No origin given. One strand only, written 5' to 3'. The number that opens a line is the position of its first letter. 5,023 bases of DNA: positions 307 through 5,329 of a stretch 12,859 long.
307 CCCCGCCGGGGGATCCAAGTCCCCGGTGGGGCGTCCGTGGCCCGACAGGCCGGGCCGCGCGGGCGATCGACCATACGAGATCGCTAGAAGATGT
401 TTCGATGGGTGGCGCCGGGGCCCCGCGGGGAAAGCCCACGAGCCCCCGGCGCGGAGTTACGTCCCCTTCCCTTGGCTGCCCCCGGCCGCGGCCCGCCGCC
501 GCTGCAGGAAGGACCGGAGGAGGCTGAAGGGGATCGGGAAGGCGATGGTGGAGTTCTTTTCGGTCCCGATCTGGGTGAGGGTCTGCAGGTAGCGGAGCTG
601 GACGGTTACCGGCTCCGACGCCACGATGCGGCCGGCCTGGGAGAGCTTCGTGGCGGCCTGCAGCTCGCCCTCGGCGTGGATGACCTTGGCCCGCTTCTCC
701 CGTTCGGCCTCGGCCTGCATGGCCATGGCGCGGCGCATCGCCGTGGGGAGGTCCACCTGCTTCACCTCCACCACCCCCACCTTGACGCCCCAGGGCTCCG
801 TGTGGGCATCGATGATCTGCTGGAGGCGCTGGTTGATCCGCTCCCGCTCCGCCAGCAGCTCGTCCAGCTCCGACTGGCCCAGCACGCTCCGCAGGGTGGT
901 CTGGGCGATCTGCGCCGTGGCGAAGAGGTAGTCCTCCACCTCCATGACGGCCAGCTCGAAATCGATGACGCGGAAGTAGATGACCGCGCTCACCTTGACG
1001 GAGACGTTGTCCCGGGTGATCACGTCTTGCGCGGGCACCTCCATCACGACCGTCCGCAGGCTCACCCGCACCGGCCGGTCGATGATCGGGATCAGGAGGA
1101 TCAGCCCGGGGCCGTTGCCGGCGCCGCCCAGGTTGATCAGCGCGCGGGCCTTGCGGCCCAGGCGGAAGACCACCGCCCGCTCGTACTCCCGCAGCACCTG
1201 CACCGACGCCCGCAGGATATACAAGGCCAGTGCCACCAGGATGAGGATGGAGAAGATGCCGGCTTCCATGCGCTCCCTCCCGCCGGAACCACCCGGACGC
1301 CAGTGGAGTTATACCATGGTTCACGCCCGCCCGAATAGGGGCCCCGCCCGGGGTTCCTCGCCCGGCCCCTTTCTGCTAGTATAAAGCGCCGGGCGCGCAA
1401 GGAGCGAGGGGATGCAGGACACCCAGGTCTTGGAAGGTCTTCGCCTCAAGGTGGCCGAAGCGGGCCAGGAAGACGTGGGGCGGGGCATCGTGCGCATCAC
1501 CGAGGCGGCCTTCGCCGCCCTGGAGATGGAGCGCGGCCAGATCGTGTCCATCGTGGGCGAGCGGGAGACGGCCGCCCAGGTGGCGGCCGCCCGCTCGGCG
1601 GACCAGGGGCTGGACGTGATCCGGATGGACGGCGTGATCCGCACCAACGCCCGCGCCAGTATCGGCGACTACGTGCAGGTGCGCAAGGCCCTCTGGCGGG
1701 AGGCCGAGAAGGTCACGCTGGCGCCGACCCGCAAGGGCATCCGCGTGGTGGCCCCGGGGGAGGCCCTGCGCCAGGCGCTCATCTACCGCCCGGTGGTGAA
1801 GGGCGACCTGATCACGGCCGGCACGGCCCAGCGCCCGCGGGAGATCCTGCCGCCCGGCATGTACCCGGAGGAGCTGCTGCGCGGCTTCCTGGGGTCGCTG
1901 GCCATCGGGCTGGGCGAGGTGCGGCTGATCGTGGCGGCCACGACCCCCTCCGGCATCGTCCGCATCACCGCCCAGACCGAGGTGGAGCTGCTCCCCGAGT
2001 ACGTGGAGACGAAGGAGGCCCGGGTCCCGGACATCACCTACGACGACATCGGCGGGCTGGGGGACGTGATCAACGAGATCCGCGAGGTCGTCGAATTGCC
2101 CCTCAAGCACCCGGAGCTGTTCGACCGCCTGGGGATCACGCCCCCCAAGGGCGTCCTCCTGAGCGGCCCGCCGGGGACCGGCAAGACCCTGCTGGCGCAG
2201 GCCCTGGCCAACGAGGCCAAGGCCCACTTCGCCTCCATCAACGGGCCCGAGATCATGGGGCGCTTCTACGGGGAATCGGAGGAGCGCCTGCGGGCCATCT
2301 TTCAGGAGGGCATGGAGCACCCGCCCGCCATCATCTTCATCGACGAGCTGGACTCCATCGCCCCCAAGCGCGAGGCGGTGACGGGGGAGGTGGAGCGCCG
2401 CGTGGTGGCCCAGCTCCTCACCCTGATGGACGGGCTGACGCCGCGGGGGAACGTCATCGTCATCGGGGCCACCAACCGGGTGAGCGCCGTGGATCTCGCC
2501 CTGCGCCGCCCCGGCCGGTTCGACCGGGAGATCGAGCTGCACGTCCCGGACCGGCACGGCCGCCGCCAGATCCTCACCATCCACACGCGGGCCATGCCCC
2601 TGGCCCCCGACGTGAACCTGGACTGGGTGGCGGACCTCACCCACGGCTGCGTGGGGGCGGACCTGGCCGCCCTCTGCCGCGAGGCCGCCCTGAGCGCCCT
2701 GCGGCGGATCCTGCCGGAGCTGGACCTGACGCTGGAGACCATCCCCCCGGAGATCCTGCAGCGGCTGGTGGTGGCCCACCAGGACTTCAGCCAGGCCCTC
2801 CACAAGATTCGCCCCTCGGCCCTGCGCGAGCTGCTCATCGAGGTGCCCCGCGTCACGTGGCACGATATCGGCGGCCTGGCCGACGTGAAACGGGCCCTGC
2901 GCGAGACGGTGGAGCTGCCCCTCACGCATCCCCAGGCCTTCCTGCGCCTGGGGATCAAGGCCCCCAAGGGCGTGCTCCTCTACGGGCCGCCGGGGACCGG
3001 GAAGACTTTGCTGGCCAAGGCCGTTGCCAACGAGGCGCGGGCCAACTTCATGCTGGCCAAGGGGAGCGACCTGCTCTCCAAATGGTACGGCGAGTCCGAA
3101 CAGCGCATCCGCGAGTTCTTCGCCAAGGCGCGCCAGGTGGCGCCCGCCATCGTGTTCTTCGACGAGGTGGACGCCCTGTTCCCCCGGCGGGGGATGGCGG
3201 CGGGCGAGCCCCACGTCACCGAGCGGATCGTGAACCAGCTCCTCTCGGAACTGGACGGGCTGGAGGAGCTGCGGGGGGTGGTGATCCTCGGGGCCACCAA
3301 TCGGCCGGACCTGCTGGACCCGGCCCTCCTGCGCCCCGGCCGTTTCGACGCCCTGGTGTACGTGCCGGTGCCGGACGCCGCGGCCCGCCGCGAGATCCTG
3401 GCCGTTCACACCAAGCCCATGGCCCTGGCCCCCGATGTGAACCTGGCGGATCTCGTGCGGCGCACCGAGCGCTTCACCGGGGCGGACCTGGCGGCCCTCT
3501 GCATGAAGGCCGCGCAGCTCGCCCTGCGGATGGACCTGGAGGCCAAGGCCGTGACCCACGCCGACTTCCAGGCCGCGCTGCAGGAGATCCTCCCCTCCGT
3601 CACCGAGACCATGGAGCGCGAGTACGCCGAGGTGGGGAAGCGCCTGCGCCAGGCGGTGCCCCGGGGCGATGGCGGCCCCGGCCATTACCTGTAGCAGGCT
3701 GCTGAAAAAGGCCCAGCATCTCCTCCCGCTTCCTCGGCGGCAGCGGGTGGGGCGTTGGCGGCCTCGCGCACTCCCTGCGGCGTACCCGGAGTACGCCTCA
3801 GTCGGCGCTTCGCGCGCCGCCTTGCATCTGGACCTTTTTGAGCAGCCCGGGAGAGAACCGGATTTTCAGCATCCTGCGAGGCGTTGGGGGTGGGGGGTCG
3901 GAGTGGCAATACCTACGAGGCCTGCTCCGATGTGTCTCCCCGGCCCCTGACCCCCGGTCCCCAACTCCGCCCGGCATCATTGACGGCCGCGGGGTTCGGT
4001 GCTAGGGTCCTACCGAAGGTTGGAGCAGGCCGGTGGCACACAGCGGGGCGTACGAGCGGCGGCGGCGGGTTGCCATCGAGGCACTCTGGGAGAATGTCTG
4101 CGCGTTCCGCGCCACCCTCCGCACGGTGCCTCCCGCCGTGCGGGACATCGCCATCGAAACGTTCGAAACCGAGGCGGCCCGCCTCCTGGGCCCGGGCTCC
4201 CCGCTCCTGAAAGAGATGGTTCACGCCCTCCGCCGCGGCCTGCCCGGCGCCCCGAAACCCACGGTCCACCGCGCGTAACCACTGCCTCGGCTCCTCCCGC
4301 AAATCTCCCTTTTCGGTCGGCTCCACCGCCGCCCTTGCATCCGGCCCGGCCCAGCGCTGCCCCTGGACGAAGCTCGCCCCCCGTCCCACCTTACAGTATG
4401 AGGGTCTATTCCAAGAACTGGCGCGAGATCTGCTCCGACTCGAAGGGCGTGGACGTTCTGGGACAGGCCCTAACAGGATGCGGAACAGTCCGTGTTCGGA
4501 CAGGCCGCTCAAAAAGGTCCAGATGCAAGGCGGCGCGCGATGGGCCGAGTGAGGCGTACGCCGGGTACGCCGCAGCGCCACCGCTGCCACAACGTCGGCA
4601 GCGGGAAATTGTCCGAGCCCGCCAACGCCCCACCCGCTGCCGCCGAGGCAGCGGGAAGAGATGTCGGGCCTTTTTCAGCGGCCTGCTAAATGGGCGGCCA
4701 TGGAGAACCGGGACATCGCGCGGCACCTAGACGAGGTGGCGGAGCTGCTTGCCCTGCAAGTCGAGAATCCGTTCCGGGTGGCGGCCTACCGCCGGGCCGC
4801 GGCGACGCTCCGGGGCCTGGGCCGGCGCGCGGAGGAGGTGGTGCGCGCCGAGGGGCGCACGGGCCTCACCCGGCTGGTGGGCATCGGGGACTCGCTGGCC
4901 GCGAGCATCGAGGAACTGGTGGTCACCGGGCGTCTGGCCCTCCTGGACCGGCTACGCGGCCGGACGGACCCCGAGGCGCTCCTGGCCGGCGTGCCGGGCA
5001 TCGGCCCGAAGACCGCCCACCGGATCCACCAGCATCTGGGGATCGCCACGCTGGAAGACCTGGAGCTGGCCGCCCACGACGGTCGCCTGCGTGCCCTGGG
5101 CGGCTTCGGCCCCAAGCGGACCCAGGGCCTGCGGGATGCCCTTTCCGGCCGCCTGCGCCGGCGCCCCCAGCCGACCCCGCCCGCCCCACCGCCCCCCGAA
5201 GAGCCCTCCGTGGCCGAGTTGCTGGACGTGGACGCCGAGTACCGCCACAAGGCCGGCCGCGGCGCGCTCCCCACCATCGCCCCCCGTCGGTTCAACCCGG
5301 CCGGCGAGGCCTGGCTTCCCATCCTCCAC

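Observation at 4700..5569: Standalone DNA polymerase X N-terminal module without lyase lysines or a polymerase domain, fused to an unknown C-terminal domain and bracketed by inverted MITEs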

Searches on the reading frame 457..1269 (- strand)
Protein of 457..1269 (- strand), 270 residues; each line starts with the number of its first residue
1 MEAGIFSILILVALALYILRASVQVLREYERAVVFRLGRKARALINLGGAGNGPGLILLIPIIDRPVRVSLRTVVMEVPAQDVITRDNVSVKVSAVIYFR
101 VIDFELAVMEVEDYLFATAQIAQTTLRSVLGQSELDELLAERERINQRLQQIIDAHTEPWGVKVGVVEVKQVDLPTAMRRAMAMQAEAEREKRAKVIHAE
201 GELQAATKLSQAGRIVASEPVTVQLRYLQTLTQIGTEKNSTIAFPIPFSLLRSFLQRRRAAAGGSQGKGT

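Call 4: search_protein_families(library=pfam, proteins=[window:457-1269:-], max_evalue=0.01)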
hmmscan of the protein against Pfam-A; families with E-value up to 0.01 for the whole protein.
window:457-1269:- (270 aa): 2 families
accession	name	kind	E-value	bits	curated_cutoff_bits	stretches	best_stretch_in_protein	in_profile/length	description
PF01145.31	Band_7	-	1.6e-32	113.4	23.6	1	25-202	2-175/176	SPFH domain / Band 7 family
PF13421.11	Band_7_1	-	0.0062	16.6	24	1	108-186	130-207/211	SPFH domain-Band 7 family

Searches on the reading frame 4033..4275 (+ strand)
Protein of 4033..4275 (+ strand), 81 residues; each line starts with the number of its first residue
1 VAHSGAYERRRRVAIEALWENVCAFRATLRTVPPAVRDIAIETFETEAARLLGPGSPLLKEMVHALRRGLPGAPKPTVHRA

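Call 74: search_protein_families(library=padloc, proteins=[window:4033-4275:+], max_evalue=0.1)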
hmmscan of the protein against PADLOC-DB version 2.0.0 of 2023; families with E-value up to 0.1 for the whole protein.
window:4033-4275:+ (81 aa): 0 families

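Call 75: search_protein_families(library=phrogs, proteins=[window:4033-4275:+], max_evalue=0.1)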
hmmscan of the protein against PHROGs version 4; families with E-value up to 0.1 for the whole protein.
window:4033-4275:+ (81 aa): 0 families

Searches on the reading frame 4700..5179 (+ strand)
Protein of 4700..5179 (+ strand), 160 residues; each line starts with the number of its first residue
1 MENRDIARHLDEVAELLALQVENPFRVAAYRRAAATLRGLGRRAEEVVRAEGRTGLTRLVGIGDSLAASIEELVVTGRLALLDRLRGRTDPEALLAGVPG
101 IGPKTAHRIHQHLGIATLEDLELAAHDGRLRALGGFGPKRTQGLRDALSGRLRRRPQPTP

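Call 45: search_solved_structures(query=window:4700-5179:+, max_evalue=0.0001, show_alignments=5)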
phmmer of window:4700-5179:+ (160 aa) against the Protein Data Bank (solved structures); distinct sequences matched with E-value up to 0.0001: 34.
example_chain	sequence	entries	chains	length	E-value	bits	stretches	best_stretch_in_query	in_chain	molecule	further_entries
3au2_A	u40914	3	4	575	4.6e-23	85.6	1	1-149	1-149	DNA polymerase beta family (X family)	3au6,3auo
3b0y_A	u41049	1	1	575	4.6e-23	85.6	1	1-149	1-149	DNA polymerase beta family (X family)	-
3b0x_A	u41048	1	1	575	1.1e-22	84.4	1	1-149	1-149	DNA polymerase beta family (X family)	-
2w9m_A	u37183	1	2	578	8.4e-10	42.6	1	7-142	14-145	POLYMERASE X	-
3ogu_A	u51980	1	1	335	2.6e-06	31.3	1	26-122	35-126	DNA polymerase beta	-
1bpe_A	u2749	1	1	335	3.7e-06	30.7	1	27-122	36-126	DNA POLYMERASE BETA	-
3uxo_A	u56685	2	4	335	4.9e-06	30.3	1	27-122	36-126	DNA polymerase beta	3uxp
1bpd_A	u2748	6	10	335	4.9e-06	30.3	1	27-122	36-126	DNA POLYMERASE BETA | PROTEIN (DNA POLYMERASE BETA (E.C.2.7.7.7))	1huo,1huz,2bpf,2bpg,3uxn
3v72_A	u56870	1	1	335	5e-06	30.3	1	27-122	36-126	DNA polymerase beta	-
3v7j_A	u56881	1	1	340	5.1e-06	30.3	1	27-122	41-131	DNA polymerase beta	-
3v7k_A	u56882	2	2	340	5.1e-06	30.3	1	27-122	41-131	DNA polymerase beta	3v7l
3gdx_A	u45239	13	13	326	6.8e-06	29.9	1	26-122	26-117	DNA polymerase beta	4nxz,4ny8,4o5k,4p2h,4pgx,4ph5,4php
5hhh_A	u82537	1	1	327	6.8e-06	29.9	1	26-122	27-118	DNA polymerase beta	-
4mf8_A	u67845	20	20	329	6.8e-06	29.9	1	26-122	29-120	DNA polymerase beta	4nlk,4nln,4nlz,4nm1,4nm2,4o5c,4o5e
4m2y_A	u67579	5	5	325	6.9e-06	29.9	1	27-122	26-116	DNA polymerase beta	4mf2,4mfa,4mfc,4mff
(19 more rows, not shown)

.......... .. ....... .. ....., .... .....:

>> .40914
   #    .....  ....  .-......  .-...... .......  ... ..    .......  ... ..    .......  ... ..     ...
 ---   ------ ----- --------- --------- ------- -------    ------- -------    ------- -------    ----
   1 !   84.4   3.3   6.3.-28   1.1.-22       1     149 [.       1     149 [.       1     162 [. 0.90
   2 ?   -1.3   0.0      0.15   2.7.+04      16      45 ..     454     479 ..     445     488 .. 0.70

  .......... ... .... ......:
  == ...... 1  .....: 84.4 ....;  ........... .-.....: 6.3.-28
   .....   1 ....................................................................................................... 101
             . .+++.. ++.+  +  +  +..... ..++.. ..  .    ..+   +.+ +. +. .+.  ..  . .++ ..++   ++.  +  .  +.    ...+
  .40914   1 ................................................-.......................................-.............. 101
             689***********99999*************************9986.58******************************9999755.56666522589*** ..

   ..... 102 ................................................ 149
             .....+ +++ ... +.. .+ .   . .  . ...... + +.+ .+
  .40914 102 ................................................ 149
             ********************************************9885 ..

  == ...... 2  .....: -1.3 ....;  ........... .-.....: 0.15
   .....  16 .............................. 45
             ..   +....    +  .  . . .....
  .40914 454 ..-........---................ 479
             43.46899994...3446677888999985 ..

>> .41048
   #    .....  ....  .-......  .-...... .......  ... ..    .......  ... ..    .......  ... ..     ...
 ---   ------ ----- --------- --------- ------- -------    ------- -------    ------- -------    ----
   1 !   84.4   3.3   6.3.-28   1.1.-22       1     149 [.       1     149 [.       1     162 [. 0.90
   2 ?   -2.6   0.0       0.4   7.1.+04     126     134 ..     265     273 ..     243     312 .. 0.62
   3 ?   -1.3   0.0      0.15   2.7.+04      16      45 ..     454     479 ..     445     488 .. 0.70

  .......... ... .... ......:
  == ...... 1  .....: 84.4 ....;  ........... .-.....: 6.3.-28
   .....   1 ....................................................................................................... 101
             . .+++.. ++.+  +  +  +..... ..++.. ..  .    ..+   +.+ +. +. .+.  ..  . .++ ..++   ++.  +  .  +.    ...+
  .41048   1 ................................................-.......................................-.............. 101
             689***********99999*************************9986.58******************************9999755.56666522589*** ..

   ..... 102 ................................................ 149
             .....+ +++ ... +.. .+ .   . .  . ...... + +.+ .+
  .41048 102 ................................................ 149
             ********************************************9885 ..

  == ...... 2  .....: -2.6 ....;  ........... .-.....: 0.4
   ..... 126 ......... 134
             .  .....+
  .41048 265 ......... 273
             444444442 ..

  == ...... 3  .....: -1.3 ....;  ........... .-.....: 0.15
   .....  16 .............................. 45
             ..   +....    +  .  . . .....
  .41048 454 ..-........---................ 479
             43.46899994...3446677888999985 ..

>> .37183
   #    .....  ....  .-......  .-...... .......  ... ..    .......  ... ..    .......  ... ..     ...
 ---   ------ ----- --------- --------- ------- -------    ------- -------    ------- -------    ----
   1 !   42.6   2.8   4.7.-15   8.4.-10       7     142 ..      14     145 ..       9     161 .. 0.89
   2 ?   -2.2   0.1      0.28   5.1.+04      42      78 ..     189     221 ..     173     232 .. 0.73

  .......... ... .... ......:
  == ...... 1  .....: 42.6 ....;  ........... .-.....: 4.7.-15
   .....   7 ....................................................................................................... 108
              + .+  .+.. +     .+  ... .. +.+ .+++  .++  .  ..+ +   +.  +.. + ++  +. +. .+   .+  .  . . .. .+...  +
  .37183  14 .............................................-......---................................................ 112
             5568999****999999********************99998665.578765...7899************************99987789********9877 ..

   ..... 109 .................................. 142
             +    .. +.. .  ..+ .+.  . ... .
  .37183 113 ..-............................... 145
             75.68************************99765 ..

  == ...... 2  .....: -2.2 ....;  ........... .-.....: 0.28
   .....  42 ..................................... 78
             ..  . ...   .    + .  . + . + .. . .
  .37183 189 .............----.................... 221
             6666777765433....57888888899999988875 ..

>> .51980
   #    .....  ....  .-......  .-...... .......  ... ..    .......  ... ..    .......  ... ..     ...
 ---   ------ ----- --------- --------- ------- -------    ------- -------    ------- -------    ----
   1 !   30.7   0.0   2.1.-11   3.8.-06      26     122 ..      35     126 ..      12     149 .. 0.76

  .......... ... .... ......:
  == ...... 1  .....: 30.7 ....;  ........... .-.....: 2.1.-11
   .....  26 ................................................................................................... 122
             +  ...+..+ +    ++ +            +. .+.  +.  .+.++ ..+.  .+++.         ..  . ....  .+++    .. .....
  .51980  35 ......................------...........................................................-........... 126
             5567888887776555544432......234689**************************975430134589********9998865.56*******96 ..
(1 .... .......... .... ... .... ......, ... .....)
